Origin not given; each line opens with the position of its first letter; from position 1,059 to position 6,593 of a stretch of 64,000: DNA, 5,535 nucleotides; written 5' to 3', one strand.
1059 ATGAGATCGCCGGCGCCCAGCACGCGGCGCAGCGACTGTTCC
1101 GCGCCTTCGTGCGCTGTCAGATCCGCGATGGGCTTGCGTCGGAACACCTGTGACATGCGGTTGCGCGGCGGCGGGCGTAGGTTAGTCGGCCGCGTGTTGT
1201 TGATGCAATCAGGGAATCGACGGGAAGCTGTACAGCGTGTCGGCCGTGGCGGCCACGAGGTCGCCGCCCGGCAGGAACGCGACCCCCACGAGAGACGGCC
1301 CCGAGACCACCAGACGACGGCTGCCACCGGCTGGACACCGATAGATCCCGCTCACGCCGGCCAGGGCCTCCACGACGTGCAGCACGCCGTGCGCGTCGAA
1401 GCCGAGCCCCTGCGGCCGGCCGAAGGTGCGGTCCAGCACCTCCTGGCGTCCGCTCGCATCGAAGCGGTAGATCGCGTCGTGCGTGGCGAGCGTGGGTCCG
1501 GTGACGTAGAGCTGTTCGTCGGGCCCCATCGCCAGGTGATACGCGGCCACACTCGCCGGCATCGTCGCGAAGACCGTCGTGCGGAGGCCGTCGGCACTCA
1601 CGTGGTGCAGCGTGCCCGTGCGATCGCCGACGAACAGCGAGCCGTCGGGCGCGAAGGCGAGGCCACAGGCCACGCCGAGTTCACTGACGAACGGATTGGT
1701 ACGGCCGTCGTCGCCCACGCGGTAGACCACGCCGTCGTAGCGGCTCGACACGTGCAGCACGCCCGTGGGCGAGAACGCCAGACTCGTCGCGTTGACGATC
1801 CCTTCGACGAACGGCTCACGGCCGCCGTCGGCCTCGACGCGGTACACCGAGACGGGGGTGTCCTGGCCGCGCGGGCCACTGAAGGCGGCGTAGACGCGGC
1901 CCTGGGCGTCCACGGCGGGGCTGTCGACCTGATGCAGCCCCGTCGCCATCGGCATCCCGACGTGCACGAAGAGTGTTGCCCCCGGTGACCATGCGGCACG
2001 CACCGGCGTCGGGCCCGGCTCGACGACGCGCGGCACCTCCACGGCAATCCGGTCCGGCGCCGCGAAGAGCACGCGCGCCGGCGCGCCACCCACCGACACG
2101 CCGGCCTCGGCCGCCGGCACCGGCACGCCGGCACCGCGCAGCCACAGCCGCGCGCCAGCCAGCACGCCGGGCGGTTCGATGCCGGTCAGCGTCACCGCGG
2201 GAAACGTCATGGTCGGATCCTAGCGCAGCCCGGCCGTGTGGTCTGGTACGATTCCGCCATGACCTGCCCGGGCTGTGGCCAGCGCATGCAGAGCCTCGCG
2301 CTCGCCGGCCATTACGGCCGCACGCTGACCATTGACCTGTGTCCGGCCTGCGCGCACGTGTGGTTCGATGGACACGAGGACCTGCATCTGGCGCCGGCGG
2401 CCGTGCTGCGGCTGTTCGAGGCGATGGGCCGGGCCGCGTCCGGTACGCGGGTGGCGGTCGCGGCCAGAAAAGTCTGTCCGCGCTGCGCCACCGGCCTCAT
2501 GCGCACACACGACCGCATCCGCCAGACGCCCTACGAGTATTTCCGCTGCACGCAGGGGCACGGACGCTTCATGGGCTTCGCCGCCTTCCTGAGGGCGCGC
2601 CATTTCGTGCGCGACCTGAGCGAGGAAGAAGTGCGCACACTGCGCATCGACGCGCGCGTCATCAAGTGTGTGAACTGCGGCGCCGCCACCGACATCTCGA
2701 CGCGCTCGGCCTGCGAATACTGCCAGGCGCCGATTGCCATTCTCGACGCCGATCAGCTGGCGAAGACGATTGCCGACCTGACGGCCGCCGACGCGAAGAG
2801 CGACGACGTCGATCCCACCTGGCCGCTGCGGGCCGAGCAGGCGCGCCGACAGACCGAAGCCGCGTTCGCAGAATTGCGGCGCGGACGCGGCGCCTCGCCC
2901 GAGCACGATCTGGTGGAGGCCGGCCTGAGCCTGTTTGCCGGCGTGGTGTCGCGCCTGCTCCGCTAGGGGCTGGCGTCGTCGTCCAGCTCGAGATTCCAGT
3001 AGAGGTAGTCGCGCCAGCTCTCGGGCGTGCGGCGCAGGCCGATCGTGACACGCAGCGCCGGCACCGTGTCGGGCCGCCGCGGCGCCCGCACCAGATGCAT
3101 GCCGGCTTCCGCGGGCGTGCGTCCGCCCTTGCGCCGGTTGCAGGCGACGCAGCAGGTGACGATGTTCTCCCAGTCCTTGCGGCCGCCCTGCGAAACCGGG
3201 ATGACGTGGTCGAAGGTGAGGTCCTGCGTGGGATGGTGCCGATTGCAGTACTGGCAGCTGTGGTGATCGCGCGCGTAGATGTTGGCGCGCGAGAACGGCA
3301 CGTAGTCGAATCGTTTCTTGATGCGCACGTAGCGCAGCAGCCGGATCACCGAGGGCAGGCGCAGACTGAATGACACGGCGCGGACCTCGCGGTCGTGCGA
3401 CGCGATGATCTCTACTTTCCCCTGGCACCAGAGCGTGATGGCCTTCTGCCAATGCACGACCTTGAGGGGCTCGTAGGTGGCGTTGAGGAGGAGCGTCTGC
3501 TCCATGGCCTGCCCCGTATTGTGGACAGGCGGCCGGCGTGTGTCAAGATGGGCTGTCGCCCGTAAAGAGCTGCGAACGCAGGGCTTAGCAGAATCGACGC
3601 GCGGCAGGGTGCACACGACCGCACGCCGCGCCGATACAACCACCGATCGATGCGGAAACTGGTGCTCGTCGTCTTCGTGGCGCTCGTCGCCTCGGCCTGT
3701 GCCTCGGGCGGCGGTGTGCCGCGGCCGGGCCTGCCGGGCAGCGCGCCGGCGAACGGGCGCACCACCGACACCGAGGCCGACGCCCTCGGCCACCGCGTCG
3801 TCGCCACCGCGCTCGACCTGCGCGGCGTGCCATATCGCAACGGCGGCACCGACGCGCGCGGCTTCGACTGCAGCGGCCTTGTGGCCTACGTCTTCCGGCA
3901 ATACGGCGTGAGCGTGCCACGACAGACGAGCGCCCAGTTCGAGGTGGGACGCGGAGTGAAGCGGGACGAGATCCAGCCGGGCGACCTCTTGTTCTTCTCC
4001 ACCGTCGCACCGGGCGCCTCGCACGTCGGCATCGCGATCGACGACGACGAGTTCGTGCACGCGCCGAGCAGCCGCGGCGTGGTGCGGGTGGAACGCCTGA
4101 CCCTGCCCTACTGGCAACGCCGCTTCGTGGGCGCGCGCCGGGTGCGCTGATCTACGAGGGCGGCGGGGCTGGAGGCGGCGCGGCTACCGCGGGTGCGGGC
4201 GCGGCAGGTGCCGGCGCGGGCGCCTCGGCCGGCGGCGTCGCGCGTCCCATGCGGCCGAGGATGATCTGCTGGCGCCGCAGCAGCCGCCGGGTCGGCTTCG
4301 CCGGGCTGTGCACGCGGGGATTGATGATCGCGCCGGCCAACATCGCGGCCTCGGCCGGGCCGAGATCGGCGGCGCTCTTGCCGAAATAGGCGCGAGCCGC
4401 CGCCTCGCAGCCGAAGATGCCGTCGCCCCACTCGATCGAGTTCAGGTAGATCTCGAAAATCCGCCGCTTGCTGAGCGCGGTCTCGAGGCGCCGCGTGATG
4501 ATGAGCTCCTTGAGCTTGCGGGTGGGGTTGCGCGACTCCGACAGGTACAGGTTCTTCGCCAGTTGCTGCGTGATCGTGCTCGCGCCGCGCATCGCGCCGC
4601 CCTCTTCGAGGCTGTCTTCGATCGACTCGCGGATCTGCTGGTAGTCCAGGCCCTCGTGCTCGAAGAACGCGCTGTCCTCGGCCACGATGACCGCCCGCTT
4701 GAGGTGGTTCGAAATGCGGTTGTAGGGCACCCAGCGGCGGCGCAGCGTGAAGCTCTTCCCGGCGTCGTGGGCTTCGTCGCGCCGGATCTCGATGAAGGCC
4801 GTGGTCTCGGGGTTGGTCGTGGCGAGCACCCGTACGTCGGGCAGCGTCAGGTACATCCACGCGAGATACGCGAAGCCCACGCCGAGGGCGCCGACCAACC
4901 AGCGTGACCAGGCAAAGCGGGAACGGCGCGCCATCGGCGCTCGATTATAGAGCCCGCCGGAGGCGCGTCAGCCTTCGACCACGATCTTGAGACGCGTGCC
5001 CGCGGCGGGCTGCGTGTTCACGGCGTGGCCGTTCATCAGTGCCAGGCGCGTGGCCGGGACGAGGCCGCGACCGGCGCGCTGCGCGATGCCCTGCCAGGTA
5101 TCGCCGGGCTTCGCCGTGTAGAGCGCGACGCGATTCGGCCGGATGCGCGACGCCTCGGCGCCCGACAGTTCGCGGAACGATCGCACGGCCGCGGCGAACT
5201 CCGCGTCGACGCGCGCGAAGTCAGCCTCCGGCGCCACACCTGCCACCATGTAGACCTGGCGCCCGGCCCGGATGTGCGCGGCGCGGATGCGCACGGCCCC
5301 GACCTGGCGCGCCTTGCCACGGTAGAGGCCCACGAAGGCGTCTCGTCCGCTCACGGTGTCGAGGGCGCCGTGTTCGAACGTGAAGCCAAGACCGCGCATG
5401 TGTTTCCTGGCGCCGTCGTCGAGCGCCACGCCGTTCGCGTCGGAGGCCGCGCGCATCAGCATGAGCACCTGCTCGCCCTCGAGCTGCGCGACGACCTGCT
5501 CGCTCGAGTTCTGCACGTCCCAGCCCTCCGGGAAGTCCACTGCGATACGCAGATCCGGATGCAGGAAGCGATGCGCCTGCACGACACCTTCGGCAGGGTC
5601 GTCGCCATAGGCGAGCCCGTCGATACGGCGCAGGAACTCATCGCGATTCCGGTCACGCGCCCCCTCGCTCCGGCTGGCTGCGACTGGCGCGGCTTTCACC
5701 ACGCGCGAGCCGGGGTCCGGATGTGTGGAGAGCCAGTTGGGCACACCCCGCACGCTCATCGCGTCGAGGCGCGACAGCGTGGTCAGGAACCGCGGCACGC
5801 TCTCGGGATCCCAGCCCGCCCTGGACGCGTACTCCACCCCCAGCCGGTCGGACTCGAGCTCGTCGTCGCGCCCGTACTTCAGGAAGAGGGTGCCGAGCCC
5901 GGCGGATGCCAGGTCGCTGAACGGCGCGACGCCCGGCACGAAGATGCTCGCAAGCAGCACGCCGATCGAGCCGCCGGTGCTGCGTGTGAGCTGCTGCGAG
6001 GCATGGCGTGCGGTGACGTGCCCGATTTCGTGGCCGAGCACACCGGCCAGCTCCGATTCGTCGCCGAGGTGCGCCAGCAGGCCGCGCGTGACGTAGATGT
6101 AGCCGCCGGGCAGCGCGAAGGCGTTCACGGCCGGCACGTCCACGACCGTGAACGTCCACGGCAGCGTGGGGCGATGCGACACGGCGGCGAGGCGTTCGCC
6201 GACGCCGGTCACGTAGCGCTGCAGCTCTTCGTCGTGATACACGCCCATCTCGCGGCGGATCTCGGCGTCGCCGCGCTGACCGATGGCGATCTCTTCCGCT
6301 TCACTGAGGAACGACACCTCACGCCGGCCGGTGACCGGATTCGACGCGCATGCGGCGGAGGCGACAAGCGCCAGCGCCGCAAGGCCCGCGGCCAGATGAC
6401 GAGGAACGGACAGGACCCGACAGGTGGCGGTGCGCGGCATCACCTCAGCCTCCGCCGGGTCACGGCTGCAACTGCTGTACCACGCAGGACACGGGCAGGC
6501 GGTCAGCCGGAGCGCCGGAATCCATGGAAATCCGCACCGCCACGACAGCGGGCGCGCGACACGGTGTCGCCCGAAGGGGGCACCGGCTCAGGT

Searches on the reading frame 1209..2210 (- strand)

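Call 73: search_protein_families(library=pfam, proteins=[window:1209-2210:-], max_evalue=0.0001)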
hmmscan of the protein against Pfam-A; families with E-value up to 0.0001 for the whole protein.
window:1209-2210:- (333 aa): 1 family
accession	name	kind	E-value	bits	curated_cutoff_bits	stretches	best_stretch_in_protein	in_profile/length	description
PF08450.18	SGL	-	1.2e-05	25.4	26.3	0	159-193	114-148/246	SMP-30/Gluconolactonase/LRE-like region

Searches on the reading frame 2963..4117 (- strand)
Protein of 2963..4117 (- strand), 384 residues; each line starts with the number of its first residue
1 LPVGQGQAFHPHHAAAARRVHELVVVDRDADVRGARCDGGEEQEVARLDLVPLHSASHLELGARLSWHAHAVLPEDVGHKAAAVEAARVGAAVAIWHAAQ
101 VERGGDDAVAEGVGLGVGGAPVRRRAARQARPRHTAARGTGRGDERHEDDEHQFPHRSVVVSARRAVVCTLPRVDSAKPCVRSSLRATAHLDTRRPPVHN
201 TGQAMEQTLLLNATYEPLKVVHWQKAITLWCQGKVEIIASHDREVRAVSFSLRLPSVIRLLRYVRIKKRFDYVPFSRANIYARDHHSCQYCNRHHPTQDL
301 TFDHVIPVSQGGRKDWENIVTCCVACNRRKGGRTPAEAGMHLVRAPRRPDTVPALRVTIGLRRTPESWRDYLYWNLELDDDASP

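Call 73: search_protein_families(library=pfam, proteins=[window:2963-4117:-], max_evalue=0.0001)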
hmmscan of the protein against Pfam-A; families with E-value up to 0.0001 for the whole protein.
window:2963-4117:- (384 aa): 2 families
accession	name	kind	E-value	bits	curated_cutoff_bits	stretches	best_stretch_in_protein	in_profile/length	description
PF14279.12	HNH_5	-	5e-18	65.2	27.5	1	288-342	1-55/56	HNH endonuclease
PF01844.29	HNH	-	7.1e-15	55.3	21.4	1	288-331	1-45/47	HNH endonuclease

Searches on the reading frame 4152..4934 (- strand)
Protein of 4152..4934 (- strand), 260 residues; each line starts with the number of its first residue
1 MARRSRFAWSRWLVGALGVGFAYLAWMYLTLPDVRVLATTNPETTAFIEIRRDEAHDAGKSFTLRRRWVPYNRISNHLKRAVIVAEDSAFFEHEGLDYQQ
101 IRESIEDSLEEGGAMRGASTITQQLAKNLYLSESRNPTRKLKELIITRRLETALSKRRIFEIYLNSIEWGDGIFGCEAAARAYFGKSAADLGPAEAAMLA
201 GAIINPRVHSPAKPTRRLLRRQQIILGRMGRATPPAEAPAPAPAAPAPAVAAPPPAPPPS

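Call 73: search_protein_families(library=pfam, proteins=[window:4152-4934:-], max_evalue=0.0001)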
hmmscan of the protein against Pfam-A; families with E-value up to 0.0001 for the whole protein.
window:4152-4934:- (260 aa): 1 family
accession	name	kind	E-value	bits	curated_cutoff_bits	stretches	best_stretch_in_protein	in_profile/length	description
PF00912.28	Transgly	-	5.9e-56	189.1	27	1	64-229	12-177/178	Transglycosylase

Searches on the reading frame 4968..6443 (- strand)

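Call 73: search_protein_families(library=pfam, proteins=[window:4968-6443:-], max_evalue=0.0001)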
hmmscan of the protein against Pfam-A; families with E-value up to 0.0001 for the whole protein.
window:4968-6443:- (491 aa): 1 family
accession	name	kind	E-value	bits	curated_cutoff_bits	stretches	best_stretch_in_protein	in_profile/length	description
PF01435.24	Peptidase_M48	-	1.2e-33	117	20.3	1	75-249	4-180/186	Peptidase family M48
